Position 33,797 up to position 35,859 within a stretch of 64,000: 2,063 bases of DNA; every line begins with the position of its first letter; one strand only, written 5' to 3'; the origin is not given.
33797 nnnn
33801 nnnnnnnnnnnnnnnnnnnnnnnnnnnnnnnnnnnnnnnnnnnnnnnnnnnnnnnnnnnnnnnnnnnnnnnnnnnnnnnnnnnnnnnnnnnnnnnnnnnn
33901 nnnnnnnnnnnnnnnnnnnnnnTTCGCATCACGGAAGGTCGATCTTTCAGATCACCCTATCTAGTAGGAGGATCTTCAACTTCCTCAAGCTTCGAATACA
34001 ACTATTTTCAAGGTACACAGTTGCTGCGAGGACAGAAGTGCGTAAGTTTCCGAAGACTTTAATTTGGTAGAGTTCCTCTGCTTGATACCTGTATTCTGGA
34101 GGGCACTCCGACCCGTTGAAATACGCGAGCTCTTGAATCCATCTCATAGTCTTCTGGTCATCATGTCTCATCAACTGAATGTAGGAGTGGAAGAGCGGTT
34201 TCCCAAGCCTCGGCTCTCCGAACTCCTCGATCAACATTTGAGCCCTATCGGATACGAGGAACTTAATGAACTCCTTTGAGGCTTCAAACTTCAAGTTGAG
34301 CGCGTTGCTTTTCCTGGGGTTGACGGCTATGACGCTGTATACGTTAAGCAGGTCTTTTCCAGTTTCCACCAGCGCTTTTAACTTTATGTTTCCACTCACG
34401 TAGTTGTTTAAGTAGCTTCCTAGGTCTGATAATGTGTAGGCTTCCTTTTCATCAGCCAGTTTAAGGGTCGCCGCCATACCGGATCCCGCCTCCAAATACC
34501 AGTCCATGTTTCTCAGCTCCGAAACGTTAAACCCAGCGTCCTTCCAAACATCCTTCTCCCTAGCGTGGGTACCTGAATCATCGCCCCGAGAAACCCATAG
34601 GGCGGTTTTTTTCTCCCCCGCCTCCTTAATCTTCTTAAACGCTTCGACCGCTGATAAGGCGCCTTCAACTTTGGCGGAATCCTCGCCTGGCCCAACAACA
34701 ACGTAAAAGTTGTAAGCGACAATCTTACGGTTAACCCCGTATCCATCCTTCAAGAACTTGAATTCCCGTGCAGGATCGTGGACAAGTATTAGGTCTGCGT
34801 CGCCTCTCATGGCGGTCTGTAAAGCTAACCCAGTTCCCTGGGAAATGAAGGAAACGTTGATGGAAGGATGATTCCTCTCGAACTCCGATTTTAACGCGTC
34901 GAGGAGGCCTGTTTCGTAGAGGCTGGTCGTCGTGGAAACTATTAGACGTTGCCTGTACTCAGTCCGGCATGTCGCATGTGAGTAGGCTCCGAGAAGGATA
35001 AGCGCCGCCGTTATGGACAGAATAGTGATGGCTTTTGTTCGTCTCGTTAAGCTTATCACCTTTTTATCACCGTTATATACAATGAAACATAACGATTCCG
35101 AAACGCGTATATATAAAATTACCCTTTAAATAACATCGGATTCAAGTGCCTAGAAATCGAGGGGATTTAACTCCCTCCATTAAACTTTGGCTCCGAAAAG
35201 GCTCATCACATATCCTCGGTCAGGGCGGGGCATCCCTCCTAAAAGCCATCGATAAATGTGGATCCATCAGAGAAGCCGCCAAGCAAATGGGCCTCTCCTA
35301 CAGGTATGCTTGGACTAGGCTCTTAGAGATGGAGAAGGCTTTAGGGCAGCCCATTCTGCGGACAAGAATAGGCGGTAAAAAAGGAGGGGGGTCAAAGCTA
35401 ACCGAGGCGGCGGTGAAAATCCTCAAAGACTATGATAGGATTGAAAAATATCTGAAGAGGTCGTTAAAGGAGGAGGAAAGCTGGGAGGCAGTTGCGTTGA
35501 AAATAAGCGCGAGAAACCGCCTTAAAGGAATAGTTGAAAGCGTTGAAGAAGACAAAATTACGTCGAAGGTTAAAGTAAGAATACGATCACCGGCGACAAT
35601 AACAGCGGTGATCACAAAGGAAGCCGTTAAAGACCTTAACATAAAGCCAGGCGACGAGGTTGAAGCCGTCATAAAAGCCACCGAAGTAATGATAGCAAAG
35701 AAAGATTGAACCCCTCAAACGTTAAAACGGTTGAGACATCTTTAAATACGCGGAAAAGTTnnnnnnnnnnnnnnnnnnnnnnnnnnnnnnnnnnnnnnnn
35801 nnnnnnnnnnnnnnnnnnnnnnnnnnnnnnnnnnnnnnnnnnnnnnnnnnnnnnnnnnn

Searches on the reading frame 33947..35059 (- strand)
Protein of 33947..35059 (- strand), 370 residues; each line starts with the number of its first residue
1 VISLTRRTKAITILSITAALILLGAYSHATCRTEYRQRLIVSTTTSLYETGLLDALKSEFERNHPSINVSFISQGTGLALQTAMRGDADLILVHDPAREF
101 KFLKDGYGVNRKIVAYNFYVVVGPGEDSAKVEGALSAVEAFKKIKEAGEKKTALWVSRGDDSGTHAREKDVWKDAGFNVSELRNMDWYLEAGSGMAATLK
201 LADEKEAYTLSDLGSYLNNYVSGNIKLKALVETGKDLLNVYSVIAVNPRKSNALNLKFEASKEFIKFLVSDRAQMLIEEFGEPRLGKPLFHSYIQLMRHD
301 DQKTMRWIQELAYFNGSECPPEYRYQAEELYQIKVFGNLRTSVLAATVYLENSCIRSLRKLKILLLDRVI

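Call 35: search_protein_families(library=pfam, proteins=[window:33947-35059:-], max_evalue=0.0001)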
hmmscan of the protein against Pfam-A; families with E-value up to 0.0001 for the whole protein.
window:33947-35059:- (370 aa): 2 families
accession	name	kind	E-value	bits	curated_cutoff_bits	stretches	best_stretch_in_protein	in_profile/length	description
PF12849.12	PBP_like_2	-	9.3e-33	114.5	27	1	39-272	9-267/267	PBP superfamily domain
PF13531.11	SBP_bac_11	-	1.4e-07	32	25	1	52-281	12-225/227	Bacterial extracellular solute-binding protein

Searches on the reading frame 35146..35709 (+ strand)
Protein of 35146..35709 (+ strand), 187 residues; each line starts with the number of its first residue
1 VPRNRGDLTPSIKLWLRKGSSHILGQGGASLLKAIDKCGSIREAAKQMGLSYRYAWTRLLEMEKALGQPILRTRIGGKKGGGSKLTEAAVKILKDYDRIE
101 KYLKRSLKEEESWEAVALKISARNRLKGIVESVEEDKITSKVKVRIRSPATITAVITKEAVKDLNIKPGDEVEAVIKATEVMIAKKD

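Call 35: search_protein_families(library=pfam, proteins=[window:35146-35709:+], max_evalue=0.0001)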
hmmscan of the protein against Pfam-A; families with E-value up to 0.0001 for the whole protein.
window:35146-35709:+ (187 aa): 2 families
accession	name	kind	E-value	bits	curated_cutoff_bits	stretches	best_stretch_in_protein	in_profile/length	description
PF03459.23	TOBE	-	1.1e-15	58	22.3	1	121-183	2-64/64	TOBE domain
PF00126.33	HTH_1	-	1.1e-07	32.1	26.6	1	31-89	6-59/60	Bacterial regulatory helix-turn-helix protein, lysR family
